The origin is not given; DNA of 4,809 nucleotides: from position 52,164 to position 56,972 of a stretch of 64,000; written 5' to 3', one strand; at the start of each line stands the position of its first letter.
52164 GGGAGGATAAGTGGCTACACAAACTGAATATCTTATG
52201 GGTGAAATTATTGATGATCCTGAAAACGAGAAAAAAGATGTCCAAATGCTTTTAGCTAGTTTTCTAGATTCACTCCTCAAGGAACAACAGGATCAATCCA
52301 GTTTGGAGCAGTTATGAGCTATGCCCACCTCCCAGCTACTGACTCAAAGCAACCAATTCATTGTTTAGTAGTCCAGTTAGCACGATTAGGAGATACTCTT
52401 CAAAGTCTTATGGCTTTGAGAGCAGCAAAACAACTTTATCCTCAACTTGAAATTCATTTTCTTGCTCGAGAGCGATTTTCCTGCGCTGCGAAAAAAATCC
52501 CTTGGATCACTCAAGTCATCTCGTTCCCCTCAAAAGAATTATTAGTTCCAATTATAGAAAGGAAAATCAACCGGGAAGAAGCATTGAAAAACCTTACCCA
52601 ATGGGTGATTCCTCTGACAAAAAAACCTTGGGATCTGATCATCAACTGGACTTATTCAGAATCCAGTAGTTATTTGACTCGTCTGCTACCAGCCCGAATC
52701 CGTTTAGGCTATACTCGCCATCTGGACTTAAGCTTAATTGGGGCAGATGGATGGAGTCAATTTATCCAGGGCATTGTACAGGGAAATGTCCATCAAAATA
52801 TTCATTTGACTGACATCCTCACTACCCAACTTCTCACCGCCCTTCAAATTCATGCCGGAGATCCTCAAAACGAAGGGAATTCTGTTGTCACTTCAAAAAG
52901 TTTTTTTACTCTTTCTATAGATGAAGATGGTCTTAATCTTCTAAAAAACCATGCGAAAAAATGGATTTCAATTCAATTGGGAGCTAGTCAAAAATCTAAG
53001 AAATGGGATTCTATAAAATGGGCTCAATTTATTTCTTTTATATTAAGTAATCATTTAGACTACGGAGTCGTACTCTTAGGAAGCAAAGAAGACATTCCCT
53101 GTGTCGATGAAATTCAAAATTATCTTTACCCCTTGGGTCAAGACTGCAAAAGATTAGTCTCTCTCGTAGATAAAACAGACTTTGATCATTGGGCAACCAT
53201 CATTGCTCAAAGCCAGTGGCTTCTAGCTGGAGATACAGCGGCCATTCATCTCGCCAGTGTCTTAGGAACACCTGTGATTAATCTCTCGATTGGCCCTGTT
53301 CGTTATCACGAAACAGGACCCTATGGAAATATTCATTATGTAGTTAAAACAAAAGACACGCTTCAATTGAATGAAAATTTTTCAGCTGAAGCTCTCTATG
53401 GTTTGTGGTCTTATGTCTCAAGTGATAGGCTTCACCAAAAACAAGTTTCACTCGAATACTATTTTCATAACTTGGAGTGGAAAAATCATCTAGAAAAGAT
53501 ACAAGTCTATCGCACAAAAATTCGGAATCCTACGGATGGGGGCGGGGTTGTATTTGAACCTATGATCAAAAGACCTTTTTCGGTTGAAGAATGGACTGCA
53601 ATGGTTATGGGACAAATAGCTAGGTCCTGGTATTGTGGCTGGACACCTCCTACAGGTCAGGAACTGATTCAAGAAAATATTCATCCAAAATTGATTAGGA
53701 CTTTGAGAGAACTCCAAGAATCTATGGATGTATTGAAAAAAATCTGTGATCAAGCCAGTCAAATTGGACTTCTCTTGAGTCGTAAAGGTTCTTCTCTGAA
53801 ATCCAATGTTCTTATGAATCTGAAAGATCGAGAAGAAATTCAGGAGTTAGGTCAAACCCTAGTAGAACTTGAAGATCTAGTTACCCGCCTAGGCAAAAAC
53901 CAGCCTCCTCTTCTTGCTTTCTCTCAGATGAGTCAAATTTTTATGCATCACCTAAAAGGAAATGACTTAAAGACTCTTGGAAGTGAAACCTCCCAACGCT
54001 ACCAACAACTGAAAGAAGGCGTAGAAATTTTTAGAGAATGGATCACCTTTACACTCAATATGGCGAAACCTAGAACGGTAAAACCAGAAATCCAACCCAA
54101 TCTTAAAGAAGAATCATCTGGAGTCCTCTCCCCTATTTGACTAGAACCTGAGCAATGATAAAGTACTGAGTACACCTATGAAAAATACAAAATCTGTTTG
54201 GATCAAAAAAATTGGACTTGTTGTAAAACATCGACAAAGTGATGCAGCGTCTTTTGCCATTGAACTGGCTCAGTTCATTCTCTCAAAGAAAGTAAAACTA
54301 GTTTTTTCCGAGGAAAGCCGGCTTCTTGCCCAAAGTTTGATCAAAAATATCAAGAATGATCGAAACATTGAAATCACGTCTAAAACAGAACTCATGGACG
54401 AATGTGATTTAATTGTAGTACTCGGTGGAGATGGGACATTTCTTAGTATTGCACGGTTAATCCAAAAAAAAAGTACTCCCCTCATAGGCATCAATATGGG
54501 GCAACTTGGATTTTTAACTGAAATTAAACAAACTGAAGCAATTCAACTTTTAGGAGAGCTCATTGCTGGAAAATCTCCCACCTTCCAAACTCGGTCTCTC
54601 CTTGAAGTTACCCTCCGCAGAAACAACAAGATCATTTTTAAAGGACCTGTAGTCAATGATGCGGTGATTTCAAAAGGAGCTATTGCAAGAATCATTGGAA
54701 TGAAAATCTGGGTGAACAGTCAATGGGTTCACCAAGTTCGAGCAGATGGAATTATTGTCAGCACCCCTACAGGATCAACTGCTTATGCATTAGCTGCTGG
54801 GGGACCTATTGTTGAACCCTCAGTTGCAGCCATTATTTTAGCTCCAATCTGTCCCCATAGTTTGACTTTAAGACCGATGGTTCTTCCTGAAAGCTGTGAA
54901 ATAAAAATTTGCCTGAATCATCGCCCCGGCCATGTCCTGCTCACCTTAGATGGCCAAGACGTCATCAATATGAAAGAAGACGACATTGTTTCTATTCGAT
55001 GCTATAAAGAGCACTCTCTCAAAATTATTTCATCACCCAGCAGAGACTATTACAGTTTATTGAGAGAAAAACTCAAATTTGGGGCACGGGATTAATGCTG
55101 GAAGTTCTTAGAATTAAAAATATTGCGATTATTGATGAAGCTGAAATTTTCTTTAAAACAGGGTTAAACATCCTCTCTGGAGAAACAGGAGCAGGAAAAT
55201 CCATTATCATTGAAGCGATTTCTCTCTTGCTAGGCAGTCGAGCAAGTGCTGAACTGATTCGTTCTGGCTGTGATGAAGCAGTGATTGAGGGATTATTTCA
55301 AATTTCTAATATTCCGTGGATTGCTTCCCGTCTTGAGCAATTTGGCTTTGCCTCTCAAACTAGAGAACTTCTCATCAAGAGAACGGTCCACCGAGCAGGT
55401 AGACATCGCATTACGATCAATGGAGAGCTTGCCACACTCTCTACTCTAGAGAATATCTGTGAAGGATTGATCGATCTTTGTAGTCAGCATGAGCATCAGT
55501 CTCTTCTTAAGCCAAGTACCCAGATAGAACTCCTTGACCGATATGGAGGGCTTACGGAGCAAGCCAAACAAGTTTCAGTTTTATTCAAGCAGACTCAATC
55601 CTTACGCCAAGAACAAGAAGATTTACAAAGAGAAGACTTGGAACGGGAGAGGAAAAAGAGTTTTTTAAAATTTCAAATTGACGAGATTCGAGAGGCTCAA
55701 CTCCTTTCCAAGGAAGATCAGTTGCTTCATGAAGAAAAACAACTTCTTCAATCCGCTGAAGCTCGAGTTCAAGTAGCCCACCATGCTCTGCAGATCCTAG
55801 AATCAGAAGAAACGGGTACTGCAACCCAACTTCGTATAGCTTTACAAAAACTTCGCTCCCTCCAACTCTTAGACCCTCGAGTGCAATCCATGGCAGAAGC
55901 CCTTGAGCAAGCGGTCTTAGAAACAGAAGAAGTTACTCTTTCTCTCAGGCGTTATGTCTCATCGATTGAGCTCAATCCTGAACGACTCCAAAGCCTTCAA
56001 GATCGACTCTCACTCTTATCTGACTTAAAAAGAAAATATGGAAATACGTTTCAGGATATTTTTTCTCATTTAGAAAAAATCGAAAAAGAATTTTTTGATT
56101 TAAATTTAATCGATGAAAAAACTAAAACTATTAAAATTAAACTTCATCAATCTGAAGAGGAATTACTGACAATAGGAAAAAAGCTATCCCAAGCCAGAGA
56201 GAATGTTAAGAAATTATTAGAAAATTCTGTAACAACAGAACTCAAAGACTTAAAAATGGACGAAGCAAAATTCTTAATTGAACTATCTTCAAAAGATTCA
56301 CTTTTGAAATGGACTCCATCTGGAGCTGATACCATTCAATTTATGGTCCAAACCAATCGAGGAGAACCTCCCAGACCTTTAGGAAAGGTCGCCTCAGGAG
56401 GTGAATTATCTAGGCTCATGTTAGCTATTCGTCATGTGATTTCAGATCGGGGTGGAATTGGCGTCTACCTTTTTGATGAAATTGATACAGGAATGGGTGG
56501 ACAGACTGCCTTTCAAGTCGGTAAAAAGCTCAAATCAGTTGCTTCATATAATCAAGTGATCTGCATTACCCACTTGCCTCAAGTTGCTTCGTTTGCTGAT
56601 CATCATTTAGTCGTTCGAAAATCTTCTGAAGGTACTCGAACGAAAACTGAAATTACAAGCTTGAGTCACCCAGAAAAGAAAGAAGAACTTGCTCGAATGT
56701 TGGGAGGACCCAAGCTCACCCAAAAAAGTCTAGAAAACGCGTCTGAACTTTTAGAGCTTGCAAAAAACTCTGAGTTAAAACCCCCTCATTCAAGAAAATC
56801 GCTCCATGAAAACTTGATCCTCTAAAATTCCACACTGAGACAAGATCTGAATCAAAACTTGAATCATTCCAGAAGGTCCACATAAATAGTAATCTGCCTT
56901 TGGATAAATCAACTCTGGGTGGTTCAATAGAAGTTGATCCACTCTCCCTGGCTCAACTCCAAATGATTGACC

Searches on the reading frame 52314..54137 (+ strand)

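Call 17: search_protein_families(library=ncbifam, proteins=[window:52314-54137:+], max_evalue=0.00001)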
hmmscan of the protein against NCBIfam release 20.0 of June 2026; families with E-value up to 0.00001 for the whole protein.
window:52314-54137:+ (608 aa): 6 families
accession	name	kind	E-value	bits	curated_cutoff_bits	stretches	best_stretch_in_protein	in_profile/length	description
TIGR02201.1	heptsyl_trn_III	equivalog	3.7e-16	59.1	170.2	1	18-352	3-312/344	putative lipopolysaccharide heptosyltransferase III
NF007742.0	PRK10422.1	equivalog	5.5e-15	55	467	1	16-337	7-299/352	lipopolysaccharide core heptosyltransferase RfaQ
TIGR02193.1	heptsyl_trn_I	equivalog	5.7e-15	55.4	185.3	1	18-339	3-294/320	lipopolysaccharide heptosyltransferase I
TIGR02195.1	heptsyl_trn_II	equivalog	2.2e-14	53.3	134.6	1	213-363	172-317/339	lipopolysaccharide heptosyltransferase II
NF008162.0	PRK10916.1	equivalog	5.5e-09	35.7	569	1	227-339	193-300/348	ADP-heptose--LPS heptosyltransferase RfaF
NF008204.0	PRK10964.1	equivalog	3.1e-07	29.8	437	1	16-348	2-301/322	lipopolysaccharide heptosyltransferase RfaC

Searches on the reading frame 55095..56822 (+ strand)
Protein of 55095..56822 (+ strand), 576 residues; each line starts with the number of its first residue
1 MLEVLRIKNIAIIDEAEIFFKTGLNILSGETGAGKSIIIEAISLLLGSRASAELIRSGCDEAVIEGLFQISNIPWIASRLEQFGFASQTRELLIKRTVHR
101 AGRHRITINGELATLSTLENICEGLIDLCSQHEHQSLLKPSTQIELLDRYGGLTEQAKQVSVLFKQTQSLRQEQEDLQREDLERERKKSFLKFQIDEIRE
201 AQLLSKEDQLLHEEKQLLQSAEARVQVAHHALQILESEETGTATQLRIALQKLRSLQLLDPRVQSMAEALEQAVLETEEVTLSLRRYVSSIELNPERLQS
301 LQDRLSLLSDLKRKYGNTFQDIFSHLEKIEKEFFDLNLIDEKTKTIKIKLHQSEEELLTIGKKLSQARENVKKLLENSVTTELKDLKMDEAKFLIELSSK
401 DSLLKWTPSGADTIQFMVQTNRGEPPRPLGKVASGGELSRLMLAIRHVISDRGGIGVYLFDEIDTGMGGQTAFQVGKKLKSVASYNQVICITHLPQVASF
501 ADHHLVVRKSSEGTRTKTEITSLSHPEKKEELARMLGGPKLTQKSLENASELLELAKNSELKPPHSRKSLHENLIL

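Call 17: search_protein_families(library=ncbifam, proteins=[window:55095-56822:+], max_evalue=0.00001)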
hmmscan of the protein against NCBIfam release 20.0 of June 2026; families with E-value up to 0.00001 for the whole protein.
window:55095-56822:+ (576 aa): 6 families
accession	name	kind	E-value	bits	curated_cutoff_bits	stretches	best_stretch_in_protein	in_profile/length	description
TIGR00634.1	recN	equivalog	5.9e-155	517.4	407.85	1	1-554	1-562/563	DNA repair protein RecN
NF008121.0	PRK10869.1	equivalog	1.4e-123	413.4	418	1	1-554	1-552/553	DNA repair protein RecN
NF002244.0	PRK01156.1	equivalog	3.9e-08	31.9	847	1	2-48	3-49/895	DNA double-strand break repair ATPase Rad50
TIGR02169.1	SMC_prok_A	equivalog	8.4e-07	27.1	729.4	0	15-52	16-53/1165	chromosome segregation protein SMC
TIGR00611.2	recf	equivalog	1.8e-06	27.4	172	1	3-70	2-74/339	DNA replication/repair protein RecF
NF045780.1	TrlF_fam_ATP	equivalog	6.7e-06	25.1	350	0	6-397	294-717/944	TrlF family AAA-like ATPase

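Call 74: search_protein_families(library=ncbifam, proteins=[P0008], max_evalue=0.01)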
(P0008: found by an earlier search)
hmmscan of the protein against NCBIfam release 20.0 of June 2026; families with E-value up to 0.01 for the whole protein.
P0008 (81 aa): 0 families
